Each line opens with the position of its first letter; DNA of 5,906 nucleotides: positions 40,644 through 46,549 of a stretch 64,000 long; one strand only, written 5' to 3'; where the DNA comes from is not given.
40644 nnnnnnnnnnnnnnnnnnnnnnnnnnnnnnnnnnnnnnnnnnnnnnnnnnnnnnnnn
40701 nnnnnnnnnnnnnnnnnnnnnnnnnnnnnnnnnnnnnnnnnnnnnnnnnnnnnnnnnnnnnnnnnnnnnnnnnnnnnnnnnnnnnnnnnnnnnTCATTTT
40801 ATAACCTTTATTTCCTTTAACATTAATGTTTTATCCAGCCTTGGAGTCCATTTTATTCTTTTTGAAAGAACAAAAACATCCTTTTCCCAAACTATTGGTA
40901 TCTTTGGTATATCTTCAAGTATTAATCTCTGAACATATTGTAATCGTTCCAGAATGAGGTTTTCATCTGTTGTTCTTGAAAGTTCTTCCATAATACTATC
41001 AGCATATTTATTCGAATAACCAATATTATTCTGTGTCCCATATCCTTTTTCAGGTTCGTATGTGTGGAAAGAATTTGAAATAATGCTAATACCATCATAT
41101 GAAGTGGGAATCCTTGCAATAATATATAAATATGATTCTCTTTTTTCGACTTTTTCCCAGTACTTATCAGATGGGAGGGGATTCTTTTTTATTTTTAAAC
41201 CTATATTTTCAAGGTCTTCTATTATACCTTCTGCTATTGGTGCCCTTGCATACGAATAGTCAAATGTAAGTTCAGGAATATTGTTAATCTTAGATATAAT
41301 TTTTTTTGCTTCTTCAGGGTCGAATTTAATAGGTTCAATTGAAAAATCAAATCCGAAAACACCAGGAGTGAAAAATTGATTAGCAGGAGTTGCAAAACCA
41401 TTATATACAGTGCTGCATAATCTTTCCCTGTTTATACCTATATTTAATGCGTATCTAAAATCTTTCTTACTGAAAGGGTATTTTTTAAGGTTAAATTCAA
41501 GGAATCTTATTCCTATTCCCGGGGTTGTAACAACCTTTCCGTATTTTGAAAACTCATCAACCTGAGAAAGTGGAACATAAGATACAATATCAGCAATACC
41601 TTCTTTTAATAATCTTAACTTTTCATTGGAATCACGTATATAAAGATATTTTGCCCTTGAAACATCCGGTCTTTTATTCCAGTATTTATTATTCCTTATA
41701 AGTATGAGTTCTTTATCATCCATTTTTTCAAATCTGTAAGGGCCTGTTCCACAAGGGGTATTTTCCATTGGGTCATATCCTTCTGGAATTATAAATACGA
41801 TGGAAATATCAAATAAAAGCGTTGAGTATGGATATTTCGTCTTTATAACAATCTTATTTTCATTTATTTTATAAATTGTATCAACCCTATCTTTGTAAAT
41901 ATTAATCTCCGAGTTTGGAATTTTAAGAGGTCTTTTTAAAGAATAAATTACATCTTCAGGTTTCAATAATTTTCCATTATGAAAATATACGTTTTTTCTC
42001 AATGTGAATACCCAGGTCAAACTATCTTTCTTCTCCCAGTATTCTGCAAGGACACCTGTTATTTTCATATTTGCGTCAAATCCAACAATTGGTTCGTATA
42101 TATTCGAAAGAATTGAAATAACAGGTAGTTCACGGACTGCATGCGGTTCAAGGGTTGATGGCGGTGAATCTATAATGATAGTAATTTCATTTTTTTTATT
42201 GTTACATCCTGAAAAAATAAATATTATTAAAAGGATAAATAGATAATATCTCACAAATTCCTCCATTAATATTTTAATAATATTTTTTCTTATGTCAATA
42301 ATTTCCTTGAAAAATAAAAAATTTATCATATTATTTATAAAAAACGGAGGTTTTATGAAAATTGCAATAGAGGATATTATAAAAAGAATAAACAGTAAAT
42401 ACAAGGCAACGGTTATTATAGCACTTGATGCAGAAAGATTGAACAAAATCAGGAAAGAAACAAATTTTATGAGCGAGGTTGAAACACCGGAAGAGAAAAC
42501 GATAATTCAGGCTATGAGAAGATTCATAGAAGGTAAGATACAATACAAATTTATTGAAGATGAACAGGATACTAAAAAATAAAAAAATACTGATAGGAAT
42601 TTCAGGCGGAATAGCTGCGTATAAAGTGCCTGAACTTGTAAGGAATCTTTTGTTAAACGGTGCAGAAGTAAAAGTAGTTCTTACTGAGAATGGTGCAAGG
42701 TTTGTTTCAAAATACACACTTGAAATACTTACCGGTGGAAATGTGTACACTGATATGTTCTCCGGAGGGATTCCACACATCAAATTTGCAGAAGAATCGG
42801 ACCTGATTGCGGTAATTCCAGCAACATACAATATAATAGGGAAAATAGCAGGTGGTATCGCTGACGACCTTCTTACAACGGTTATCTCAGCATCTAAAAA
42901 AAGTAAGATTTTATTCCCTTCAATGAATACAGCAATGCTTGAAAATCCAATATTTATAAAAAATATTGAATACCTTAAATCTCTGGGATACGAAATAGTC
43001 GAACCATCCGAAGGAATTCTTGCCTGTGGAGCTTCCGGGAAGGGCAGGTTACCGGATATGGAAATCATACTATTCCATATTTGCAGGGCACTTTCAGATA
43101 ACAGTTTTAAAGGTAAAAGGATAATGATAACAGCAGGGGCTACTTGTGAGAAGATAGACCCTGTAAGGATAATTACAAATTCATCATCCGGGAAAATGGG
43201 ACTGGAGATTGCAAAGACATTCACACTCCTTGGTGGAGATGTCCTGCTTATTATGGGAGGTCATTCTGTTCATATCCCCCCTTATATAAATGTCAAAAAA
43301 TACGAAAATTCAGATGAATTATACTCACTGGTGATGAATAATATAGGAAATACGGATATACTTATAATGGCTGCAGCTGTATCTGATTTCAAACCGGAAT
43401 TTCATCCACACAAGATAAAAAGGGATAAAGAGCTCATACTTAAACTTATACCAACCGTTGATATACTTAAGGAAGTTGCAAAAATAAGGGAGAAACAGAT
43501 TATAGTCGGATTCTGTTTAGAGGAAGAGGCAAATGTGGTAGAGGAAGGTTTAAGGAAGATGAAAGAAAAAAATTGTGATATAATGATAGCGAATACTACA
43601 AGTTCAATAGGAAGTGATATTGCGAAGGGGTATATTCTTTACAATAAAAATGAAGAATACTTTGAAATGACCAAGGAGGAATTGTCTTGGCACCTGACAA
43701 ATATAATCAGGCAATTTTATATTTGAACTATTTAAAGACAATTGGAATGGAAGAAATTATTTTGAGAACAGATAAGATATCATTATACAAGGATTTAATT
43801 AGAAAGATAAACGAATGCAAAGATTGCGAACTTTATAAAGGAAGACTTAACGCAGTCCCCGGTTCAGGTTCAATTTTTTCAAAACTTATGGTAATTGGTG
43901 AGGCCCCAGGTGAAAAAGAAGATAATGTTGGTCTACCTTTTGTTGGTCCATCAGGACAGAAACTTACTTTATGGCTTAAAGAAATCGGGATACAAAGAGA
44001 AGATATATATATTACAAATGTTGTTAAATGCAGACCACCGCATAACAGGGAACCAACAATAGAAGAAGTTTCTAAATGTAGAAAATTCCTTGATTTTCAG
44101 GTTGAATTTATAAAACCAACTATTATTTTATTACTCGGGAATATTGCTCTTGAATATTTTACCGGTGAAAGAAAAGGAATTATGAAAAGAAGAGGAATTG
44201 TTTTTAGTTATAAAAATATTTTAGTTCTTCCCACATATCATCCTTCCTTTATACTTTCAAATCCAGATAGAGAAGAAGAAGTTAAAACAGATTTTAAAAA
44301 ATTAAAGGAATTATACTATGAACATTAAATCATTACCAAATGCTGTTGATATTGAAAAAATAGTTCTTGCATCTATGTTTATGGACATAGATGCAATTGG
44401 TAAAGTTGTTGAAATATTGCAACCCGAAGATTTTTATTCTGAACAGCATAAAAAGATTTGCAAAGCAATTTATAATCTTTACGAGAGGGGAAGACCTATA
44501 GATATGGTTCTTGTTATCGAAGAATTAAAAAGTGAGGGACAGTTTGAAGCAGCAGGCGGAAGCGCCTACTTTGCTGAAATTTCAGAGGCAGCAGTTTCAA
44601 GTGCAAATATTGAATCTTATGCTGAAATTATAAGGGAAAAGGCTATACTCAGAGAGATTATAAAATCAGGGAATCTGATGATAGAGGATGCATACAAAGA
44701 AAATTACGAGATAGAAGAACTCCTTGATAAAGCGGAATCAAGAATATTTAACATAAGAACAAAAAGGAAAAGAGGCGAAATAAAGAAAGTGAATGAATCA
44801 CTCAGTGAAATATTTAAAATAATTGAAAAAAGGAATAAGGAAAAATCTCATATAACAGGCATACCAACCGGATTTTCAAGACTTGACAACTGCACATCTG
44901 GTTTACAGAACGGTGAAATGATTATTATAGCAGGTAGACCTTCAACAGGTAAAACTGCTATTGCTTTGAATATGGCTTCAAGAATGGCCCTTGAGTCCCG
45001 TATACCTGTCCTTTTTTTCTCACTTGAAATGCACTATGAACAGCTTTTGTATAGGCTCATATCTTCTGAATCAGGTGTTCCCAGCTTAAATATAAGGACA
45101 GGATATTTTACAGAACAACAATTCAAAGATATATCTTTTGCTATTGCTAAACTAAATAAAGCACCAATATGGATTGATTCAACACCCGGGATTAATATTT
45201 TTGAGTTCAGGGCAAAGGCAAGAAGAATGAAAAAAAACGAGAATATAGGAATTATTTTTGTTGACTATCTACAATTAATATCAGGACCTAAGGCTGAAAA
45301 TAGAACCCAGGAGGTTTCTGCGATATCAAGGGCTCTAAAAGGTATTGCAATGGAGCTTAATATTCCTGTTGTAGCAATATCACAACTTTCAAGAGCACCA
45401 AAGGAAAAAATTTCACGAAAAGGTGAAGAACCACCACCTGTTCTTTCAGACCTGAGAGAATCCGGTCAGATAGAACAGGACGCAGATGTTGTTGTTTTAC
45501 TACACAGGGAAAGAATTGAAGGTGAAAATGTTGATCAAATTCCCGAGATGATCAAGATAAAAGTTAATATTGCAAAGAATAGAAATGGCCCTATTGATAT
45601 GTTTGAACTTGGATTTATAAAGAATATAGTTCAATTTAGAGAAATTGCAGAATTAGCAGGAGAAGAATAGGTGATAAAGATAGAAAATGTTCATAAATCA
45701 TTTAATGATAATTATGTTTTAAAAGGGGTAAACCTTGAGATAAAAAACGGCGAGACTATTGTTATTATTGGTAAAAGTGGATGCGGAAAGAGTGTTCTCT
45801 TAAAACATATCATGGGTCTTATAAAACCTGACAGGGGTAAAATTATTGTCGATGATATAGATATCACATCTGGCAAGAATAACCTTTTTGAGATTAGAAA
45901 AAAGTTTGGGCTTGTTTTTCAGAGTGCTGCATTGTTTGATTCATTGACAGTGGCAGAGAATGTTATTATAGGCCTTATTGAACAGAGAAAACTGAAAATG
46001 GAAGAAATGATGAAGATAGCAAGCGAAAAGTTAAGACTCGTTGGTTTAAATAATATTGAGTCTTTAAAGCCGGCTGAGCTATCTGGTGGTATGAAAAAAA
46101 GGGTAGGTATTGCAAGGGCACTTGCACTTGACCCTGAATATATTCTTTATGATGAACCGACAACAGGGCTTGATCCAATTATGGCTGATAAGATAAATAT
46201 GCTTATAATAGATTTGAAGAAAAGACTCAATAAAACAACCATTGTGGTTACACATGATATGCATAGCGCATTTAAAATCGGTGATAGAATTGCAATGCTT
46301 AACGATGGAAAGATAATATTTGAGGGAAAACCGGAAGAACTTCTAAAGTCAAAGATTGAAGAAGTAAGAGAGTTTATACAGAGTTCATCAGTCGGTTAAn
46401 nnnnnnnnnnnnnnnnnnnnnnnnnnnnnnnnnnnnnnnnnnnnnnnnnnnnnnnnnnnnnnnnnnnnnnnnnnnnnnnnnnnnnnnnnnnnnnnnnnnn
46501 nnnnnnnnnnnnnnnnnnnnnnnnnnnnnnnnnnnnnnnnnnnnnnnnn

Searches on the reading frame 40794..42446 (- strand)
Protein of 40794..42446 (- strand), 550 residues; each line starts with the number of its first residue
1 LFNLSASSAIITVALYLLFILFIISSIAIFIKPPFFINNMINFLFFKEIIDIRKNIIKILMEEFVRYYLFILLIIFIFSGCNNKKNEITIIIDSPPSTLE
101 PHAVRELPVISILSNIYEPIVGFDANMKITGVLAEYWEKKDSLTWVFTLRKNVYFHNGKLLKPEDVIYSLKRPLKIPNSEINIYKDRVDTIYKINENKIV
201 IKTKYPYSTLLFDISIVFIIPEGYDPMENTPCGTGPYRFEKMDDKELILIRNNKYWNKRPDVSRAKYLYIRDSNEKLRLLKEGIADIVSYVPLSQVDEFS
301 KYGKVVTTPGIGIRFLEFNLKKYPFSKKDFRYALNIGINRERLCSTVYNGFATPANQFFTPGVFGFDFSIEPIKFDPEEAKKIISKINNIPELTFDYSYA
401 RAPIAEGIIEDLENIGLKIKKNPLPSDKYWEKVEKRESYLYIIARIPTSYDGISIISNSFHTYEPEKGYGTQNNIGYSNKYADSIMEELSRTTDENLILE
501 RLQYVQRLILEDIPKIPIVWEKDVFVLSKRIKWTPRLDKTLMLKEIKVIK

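Call 18: search_protein_families(library=pfam, proteins=[window:40794-42446:-], max_evalue=0.00001)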
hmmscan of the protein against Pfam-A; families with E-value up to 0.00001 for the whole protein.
window:40794-42446:- (550 aa): 1 family
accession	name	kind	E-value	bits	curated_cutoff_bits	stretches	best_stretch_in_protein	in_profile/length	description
PF00496.27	SBP_bac_5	-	1.9e-63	215.3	32.4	1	129-462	2-363/368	Bacterial extracellular solute-binding proteins, family 5 Middle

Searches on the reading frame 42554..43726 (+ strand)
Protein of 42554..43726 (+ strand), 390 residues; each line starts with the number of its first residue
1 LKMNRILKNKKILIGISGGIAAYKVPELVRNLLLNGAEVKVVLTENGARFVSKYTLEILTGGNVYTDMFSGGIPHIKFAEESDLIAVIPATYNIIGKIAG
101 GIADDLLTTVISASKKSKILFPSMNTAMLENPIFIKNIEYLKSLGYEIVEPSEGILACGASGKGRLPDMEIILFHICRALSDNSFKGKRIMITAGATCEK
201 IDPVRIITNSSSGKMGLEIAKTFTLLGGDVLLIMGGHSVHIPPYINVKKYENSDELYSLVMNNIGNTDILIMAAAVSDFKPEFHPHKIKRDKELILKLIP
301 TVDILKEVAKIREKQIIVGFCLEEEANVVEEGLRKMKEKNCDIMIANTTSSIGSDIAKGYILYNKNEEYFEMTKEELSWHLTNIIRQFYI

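Call 18: search_protein_families(library=pfam, proteins=[window:42554-43726:+], max_evalue=0.00001)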
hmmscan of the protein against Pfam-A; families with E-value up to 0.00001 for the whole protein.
window:42554-43726:+ (390 aa): 2 families
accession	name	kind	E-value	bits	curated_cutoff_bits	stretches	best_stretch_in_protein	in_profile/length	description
PF04127.22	DFP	-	1.2e-52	178.8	22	1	186-352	2-172/186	DNA/pantothenate metabolism flavoprotein C-terminal domain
PF02441.25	Flavoprotein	-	1e-29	103.7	22.7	1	10-150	1-146/162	Flavoprotein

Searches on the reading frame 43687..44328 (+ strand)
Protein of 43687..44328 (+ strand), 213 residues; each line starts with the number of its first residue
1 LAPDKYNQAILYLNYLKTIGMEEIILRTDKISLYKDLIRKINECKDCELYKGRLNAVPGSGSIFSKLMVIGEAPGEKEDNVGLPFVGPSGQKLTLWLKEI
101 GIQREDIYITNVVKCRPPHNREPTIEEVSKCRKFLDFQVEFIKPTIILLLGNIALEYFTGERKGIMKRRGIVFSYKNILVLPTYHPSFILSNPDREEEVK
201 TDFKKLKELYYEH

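Call 18: search_protein_families(library=pfam, proteins=[window:43687-44328:+], max_evalue=0.00001)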
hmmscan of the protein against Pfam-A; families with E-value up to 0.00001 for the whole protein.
window:43687-44328:+ (213 aa): 1 family
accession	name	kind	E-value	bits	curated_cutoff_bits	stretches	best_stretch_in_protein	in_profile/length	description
PF03167.25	UDG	-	4.3e-37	127.8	24.3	1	58-203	1-137/141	Uracil DNA glycosylase superfamily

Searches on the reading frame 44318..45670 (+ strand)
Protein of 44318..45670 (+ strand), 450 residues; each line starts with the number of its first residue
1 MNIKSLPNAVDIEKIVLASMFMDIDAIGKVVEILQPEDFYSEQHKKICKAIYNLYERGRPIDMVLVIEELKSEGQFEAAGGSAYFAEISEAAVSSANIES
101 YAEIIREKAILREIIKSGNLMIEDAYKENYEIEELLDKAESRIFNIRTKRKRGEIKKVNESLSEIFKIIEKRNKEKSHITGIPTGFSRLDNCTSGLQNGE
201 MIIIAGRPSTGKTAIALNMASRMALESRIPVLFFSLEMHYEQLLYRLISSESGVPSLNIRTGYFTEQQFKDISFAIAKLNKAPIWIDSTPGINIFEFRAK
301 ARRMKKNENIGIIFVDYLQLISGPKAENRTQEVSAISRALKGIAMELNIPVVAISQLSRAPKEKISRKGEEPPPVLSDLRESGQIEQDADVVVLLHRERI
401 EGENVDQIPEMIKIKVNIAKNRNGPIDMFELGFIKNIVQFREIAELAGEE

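Call 22: search_protein_families(library=pfam, proteins=[window:44318-45670:+], max_evalue=0.00001)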
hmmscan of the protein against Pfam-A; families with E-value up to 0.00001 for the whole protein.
window:44318-45670:+ (450 aa): 5 families
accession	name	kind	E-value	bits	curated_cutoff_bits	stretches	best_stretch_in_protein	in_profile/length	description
PF03796.21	DnaB_C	-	6e-92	308.1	27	1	181-441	1-254/255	DnaB-like helicase C terminal domain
PF00772.26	DnaB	-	6.2e-32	110.1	23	1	6-107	2-103/103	DnaB-like helicase N terminal domain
PF13481.12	AAA_25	-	7.5e-10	39.2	27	1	192-357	25-190/195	AAA domain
PF06745.19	ATPase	-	2.3e-08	34.1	26.6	1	182-247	1-67/231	KaiC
PF20307.4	divDNAB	-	8.3e-06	25.1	26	0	138-225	12-103/356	Divergent DnaB-like ATPase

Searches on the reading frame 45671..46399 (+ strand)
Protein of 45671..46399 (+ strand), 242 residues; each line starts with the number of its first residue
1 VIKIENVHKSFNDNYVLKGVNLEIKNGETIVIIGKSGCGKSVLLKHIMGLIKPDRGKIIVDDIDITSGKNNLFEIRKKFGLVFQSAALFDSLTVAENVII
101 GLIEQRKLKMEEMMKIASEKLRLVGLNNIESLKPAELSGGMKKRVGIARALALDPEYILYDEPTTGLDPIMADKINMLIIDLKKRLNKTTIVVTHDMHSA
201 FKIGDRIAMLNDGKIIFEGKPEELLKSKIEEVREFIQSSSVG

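Call 22: search_protein_families(library=pfam, proteins=[window:45671-46399:+], max_evalue=0.00001)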
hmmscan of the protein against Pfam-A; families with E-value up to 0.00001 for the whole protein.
window:45671-46399:+ (242 aa): 1 family
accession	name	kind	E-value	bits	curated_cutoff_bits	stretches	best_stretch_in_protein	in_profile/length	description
PF00005.33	ABC_tran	-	2.5e-35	122.5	25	1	17-165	1-137/137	ABC transporter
